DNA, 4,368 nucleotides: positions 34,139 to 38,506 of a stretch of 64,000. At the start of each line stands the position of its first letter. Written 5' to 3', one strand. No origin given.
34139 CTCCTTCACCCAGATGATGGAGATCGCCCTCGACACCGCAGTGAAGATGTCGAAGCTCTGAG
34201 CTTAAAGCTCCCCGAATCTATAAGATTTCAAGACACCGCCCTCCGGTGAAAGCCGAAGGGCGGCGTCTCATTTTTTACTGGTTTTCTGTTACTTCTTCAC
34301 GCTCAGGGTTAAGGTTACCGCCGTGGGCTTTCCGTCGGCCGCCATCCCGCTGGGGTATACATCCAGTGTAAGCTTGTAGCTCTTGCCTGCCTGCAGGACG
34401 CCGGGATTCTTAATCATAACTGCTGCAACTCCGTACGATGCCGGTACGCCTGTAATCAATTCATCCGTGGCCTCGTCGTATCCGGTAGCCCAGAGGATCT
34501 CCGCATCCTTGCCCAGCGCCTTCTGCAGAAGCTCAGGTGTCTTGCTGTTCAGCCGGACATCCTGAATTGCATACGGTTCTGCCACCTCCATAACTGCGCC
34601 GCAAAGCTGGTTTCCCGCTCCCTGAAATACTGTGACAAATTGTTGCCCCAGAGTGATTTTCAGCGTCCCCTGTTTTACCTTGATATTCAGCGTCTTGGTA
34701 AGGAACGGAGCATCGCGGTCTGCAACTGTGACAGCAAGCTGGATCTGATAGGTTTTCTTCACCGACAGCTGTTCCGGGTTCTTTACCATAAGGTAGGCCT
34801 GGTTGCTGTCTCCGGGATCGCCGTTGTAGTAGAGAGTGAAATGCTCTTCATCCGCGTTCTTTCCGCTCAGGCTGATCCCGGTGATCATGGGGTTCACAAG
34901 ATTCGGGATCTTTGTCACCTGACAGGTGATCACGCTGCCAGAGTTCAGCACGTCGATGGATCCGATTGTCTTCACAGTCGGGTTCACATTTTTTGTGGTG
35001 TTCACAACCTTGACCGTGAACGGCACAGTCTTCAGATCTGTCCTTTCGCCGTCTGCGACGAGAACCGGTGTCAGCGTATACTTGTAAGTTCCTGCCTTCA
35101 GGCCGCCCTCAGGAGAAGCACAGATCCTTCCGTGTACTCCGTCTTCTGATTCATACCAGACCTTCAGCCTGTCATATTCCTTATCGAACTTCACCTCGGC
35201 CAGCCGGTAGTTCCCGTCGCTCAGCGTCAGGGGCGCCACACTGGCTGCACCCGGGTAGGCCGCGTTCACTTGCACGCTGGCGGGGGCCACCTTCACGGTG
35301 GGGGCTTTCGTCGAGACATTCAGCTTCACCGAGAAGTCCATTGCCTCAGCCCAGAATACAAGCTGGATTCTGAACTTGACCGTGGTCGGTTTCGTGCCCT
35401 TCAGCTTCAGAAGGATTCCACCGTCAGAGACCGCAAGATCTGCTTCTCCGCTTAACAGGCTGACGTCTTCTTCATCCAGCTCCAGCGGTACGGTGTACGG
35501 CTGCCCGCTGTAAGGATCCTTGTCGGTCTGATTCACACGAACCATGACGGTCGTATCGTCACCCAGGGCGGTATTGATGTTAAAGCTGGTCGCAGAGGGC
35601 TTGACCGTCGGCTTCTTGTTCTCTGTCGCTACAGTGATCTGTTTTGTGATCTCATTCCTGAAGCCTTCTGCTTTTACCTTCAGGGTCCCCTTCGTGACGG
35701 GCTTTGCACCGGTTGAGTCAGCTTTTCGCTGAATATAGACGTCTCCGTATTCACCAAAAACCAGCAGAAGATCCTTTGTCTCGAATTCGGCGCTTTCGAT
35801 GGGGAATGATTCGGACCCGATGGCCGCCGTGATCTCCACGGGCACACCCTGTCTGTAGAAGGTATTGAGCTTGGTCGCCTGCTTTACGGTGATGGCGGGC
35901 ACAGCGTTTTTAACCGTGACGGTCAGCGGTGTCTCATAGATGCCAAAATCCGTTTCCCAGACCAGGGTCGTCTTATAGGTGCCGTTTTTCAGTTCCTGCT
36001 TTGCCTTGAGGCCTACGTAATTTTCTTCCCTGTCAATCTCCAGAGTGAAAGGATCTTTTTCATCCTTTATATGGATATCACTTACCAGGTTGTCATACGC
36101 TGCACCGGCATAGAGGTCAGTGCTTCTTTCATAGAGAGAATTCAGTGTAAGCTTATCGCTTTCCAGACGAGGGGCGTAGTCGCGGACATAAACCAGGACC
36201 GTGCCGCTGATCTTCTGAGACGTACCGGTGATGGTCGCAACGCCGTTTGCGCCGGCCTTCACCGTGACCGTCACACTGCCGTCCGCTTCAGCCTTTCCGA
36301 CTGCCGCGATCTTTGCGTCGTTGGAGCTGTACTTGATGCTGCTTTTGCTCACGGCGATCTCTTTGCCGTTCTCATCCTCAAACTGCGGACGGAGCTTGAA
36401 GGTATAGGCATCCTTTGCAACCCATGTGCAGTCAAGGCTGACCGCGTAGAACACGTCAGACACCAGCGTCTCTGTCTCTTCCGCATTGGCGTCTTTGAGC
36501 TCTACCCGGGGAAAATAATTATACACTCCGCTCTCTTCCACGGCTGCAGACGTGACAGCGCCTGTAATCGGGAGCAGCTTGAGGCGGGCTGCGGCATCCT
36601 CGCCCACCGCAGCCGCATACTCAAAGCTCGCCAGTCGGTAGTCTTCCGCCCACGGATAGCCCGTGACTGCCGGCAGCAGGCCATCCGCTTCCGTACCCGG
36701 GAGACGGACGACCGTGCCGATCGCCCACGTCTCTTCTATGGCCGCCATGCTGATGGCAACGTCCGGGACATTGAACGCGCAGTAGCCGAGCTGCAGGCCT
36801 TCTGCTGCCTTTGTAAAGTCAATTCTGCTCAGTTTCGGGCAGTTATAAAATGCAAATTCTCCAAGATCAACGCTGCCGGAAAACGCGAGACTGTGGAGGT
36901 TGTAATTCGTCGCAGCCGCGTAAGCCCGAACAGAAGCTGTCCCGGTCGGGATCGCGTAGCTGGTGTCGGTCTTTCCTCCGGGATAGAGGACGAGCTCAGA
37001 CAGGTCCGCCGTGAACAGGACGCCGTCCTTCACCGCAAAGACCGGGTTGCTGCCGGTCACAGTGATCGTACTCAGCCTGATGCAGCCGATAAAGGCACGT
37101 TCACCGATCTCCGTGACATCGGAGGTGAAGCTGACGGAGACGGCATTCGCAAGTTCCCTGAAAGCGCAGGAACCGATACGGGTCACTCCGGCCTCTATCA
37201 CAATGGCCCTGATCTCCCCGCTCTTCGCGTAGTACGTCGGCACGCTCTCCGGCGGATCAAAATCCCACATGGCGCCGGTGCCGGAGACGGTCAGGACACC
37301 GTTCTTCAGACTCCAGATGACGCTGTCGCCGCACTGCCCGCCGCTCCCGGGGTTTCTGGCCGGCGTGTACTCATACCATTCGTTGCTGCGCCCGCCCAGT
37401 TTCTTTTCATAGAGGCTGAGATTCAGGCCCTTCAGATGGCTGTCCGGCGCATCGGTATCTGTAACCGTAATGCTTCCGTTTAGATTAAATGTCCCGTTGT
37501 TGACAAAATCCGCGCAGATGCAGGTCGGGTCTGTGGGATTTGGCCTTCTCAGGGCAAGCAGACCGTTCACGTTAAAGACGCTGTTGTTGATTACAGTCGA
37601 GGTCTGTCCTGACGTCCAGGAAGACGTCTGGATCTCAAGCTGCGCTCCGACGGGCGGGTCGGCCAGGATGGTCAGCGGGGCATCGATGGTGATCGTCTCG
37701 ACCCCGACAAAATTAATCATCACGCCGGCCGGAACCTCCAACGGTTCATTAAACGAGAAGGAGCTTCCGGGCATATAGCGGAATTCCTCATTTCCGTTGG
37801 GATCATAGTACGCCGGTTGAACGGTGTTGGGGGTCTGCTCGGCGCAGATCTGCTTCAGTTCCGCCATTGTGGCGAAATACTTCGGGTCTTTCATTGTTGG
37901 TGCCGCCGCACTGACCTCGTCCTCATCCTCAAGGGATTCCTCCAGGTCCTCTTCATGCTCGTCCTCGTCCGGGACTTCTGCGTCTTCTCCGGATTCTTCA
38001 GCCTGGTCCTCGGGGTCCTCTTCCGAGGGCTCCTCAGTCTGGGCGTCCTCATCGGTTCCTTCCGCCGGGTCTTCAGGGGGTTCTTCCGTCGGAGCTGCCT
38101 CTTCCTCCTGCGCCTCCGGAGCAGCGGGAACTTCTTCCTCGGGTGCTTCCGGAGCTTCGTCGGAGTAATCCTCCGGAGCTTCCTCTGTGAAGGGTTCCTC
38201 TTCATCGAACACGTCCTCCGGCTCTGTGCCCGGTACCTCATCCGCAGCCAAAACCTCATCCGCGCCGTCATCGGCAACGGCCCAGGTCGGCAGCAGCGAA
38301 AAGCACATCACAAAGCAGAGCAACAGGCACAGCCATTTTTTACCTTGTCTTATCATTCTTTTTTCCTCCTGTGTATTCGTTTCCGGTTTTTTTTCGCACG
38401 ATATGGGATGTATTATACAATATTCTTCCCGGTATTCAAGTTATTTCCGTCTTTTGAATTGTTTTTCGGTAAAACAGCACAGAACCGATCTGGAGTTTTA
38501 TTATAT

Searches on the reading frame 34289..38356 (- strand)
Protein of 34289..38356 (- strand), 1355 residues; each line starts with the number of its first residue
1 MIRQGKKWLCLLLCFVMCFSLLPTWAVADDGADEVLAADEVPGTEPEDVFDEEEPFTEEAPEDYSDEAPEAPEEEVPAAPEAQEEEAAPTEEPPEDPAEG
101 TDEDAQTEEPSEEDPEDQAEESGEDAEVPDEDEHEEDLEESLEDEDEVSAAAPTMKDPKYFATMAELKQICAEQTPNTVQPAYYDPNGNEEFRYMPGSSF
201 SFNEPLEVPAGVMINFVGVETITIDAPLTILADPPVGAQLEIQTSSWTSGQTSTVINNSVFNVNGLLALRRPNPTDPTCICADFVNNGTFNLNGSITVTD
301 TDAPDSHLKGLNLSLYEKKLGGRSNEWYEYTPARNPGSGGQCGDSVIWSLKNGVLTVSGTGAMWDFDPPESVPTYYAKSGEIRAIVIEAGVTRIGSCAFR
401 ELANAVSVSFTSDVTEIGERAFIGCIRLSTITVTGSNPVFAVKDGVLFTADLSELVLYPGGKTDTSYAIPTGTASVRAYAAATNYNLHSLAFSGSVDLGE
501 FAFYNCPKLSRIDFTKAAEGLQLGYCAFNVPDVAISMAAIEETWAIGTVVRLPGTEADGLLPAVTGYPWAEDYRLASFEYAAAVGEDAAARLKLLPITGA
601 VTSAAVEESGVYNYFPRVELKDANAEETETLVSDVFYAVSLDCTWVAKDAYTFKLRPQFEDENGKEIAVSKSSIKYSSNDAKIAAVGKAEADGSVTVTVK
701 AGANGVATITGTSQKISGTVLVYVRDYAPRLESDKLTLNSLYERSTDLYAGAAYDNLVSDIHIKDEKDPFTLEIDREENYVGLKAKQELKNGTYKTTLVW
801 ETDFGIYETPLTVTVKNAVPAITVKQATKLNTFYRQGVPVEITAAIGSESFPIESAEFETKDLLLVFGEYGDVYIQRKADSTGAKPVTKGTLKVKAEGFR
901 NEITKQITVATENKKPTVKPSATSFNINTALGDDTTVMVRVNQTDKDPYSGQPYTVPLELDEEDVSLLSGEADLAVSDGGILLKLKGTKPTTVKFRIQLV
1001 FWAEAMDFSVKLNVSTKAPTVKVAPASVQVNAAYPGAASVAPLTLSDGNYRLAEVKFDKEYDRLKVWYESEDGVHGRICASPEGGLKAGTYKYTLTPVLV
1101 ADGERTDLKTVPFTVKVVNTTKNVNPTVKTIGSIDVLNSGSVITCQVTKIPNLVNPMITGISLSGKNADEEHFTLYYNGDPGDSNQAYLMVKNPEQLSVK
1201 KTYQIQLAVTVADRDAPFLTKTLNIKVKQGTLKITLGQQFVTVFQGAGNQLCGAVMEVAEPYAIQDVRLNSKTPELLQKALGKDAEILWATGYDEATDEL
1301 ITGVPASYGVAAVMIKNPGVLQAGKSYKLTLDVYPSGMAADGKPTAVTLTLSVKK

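Call 5: search_protein_families(library=pfam, proteins=[window:34289-38356:-], max_evalue=0.01)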
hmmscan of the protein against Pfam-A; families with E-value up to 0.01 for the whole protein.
window:34289-38356:- (1355 aa): 1 family
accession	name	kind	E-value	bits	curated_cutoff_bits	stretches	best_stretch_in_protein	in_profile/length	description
PF13306.12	LRR_5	-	1.2e-13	51.5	27.7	1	376-435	8-65/127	BspA type Leucine rich repeat region (6 copies)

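Call 10: search_protein_families(library=ncbifam, proteins=[window:34289-38356:-], max_evalue=0.1)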
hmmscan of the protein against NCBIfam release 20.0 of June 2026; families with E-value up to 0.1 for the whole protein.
window:34289-38356:- (1355 aa): 0 families

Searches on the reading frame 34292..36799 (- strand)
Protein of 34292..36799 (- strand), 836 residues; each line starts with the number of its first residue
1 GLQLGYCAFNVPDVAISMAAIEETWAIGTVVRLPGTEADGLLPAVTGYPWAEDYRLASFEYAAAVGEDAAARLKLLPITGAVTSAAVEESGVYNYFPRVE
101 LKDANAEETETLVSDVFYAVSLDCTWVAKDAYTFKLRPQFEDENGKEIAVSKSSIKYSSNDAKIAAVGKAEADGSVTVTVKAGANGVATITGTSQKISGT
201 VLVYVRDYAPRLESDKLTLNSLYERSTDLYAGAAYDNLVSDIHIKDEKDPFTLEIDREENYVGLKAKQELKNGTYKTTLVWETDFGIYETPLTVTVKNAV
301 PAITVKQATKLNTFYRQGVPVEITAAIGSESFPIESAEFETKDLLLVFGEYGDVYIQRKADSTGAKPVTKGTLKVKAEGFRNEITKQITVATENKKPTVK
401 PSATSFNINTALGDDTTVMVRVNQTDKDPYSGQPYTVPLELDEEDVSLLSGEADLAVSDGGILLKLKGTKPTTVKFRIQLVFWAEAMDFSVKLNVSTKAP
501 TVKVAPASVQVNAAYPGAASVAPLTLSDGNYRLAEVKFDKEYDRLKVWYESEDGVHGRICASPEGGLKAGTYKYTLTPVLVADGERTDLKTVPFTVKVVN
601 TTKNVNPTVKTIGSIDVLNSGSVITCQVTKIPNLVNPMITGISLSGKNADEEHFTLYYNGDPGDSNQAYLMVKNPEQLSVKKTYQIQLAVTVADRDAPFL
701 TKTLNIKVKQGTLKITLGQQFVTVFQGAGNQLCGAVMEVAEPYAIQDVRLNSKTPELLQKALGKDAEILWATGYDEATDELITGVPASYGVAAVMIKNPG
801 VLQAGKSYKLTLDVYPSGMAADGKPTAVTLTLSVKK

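Call 21: search_protein_families(library=pfam, proteins=[window:34292-36799:-], max_evalue=1)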
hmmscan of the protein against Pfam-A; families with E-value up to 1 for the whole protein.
window:34292-36799:- (836 aa): 2 families
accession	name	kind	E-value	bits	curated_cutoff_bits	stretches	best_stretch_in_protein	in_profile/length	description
PF02368.24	Big_2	-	0.013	15.8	22.8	1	151-199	32-73/79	Bacterial Ig-like domain (group 2)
PF22959.3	Ig_NUP210_15th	-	0.14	12.1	27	1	133-183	29-79/102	NUP210 Ig-like domain 15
